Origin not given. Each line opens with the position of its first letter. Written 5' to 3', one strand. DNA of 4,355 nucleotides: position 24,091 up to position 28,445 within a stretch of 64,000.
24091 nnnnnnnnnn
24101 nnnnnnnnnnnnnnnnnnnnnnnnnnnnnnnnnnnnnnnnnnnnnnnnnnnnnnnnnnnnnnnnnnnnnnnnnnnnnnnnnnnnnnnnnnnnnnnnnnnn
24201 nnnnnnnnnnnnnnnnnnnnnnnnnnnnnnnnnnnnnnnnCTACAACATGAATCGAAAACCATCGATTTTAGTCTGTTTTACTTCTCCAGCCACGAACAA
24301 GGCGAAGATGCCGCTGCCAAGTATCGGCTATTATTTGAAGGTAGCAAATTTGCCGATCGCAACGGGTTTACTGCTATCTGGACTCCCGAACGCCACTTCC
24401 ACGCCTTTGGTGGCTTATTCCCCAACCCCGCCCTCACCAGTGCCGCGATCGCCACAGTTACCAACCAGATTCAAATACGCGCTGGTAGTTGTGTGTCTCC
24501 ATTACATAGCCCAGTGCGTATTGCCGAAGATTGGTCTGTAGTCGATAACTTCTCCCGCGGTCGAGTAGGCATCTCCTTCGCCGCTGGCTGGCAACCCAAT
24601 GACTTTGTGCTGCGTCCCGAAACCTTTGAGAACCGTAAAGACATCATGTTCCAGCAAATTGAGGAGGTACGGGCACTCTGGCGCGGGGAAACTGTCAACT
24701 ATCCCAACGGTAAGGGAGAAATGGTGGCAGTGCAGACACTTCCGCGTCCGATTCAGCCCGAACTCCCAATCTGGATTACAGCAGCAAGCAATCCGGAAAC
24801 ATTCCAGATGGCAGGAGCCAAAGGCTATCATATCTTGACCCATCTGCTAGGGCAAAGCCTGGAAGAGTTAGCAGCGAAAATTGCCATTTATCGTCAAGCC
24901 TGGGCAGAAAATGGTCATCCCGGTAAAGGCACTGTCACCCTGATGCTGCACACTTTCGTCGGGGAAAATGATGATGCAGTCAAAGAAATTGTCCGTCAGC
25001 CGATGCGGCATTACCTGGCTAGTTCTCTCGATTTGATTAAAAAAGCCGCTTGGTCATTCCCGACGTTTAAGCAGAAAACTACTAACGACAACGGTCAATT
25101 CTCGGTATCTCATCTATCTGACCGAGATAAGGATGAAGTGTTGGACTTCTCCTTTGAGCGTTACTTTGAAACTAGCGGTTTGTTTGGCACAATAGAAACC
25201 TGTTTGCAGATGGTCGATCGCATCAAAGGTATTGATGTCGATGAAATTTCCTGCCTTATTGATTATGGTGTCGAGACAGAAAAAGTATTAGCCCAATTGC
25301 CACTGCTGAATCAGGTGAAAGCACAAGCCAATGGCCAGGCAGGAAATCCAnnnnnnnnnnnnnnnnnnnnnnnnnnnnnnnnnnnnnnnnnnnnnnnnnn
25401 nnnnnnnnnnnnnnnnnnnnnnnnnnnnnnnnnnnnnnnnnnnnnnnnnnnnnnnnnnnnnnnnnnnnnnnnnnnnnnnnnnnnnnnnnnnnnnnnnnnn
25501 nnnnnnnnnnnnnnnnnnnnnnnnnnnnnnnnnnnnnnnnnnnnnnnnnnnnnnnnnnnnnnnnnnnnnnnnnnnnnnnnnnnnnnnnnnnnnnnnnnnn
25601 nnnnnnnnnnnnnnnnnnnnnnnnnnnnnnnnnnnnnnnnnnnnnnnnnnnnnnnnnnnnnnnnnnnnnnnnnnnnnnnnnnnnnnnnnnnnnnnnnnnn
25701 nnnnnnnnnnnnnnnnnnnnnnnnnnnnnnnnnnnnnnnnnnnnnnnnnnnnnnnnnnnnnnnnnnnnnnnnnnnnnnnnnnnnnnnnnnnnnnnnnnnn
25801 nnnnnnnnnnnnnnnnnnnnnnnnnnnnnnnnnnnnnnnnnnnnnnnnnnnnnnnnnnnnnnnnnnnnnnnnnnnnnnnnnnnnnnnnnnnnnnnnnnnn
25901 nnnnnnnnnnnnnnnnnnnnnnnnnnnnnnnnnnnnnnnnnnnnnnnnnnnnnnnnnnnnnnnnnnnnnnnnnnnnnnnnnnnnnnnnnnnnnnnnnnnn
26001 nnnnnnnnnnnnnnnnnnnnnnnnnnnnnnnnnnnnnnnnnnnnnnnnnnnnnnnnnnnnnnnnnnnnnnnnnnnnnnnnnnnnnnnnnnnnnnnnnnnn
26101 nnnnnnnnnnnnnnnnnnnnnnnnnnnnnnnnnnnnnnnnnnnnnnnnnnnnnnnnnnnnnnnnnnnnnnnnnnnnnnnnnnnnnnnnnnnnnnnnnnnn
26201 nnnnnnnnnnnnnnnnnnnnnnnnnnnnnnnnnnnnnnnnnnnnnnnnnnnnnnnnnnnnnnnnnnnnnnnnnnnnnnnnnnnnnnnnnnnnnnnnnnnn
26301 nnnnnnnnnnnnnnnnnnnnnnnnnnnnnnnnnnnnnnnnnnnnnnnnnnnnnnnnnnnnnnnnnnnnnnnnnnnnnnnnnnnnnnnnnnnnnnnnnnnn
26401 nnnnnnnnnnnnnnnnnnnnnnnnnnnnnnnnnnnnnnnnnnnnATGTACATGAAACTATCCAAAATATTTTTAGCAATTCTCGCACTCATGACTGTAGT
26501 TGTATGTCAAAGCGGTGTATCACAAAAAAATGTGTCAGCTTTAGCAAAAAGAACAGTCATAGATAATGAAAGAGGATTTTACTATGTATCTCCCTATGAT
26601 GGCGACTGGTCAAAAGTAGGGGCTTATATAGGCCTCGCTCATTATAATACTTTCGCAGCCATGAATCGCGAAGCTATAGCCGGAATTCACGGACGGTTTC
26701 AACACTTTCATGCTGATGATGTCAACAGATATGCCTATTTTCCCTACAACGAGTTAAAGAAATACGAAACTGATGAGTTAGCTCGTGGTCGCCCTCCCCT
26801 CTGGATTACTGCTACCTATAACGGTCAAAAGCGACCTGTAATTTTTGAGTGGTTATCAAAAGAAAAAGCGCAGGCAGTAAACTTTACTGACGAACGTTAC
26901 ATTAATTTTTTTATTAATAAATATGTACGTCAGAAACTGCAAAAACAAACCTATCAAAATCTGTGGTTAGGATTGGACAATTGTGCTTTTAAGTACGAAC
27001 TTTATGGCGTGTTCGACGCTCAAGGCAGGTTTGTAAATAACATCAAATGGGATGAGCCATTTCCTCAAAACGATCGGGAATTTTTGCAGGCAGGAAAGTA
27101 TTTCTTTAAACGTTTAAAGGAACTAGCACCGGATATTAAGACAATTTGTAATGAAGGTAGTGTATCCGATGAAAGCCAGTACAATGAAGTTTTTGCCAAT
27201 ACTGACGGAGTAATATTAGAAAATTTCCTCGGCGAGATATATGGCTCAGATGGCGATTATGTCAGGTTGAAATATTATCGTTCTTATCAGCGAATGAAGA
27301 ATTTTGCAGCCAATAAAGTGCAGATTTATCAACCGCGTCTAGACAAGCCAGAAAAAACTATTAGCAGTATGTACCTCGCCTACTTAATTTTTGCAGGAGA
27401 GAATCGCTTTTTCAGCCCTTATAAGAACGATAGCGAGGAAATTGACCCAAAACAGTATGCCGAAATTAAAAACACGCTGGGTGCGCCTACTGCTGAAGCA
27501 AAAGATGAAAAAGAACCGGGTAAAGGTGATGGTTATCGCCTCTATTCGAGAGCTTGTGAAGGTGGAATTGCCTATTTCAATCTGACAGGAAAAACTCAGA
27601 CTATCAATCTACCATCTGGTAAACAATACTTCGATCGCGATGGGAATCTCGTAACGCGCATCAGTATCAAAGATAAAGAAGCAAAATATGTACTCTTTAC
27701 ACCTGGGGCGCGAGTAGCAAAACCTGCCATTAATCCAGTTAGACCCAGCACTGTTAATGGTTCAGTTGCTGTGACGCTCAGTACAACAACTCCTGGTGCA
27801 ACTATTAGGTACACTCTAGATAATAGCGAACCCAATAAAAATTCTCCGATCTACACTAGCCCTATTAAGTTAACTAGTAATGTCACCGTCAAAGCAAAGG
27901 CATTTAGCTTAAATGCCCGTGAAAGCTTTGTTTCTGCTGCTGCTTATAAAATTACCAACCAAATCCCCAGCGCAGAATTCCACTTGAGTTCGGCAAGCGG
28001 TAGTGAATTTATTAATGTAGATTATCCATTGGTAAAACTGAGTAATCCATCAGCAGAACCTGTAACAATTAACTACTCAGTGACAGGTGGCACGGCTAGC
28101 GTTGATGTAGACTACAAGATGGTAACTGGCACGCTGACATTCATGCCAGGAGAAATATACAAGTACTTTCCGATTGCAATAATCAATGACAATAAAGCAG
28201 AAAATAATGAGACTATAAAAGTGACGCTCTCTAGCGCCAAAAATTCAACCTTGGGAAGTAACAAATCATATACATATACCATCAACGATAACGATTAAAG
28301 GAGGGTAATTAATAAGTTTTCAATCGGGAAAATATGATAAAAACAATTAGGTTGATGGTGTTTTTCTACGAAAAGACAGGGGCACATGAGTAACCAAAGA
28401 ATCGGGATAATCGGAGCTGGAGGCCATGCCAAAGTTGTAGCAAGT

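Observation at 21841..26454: NRPS-like formyltransferase / partial-C / A(with embedded luciferase-like monooxygenase) / PCP protein inside a polysaccharide gene cluster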

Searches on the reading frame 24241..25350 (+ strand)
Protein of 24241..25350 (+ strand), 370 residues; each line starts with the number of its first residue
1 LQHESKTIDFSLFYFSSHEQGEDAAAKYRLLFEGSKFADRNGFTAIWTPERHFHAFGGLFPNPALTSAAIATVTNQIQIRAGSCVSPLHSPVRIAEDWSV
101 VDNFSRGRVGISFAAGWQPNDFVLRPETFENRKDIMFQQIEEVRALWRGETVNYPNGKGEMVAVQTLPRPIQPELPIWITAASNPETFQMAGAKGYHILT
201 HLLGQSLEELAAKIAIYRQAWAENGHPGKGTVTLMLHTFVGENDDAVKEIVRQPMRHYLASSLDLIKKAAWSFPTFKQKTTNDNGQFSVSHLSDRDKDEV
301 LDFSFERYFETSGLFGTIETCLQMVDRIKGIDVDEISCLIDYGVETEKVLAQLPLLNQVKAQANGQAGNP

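Call 47: search_solved_structures(query=window:24241-25350:+, max_evalue=0.001, show_alignments=1)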
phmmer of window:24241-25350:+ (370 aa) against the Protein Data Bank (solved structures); distinct sequences matched with E-value up to 0.001: 21.
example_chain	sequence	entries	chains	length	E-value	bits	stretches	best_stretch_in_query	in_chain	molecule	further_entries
6ket_A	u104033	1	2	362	1.4e-116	392.7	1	5-363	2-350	PuwE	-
8k74_A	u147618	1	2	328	2.7e-21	79.1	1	19-158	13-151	Alkanal monooxygenase alpha chain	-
7bip_A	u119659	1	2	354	3.3e-19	72.3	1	33-247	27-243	Luciferase-like monooxygenase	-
8cbb_A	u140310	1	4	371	5.8e-18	68.2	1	36-269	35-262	Alkanal monooxygenase alpha chain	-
2i7g_A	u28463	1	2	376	2.4e-17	66.1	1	20-249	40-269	Monooxygenase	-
1brl_A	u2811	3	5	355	1.5e-16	63.5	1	33-356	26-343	BACTERIAL LUCIFERASE | Alkanal monooxygenase alpha chain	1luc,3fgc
6sgg_AAA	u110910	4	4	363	1.2e-07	34.3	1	67-289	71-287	Pyrimidine monooxygenase RutA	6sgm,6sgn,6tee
6sgl_AAA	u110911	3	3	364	1.2e-07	34.3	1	67-289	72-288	Pyrimidine monooxygenase RutA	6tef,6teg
5wan_A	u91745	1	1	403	1.5e-07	33.9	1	67-288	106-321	Pyrimidine monooxygenase RutA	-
8qpl_A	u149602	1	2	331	7.5e-07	31.6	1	36-202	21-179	5,10-methylenetetrahydromethanopterin reductase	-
8qq8_A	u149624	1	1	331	7.5e-07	31.6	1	36-202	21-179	5,10-methylenetetrahydromethanopterin reductase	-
8qpm_A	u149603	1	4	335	7.7e-07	31.6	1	36-201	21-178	5,10-methylenetetrahydromethanopterin reductase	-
6fri_A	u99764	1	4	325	1.2e-06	31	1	9-260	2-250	Alkanal monooxygenase beta chain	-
4us5_A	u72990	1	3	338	1.7e-06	30.4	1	32-145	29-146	LUCIFERASE-LIKE MONOOXYGENASE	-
4us5_D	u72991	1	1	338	1.8e-06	30.4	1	32-145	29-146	LUCIFERASE-LIKE MONOOXYGENASE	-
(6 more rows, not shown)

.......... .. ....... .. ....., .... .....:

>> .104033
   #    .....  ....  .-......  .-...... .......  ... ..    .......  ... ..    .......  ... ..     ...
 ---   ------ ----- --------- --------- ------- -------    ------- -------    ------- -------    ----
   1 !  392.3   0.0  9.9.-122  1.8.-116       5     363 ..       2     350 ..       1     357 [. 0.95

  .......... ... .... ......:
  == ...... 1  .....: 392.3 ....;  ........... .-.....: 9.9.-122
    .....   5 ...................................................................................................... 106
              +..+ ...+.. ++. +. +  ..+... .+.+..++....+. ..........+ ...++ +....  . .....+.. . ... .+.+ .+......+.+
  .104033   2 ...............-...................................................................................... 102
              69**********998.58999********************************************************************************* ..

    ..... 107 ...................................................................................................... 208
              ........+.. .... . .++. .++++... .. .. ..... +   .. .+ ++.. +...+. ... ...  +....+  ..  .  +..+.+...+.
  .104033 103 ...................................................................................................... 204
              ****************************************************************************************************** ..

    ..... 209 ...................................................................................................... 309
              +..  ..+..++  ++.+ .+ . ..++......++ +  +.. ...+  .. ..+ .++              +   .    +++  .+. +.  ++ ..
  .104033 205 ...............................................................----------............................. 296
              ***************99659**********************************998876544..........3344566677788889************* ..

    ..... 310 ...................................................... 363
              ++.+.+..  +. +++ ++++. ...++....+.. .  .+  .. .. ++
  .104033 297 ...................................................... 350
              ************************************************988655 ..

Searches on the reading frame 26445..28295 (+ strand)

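Call 8: search_protein_families(library=pfam, proteins=[window:26445-28295:+], max_evalue=0.001)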
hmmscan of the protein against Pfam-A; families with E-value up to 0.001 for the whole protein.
window:26445-28295:+ (617 aa): 4 families
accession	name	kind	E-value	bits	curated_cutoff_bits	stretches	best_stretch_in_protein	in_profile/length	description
PF13290.12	CHB_HEX_C_1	-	7.1e-19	68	22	1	435-496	4-65/67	Chitobiase/beta-hexosaminidase C-terminal domain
PF13287.12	Fn3_assoc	-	9.7e-17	61.3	23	1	443-501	1-59/59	Fn3 associated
PF03160.20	Calx-beta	-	1.8e-12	47.8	27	1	529-617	27-119/119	Calx-beta domain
PF03174.19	CHB_HEX_C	-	0.00023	21.5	23.6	0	443-487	26-68/76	Chitobiase/beta-hexosaminidase C-terminal domain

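Call 36: search_protein_families(library=ncbifam, proteins=[window:26445-28295:+], max_evalue=0.00001)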
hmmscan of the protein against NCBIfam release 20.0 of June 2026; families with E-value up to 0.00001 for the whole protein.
window:26445-28295:+ (617 aa): 1 family
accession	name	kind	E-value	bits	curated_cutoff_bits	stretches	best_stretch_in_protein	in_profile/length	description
TIGR00845.1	caca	equivalog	1.8e-07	29.3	679.85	1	535-601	423-489/921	sodium/calcium exchanger 1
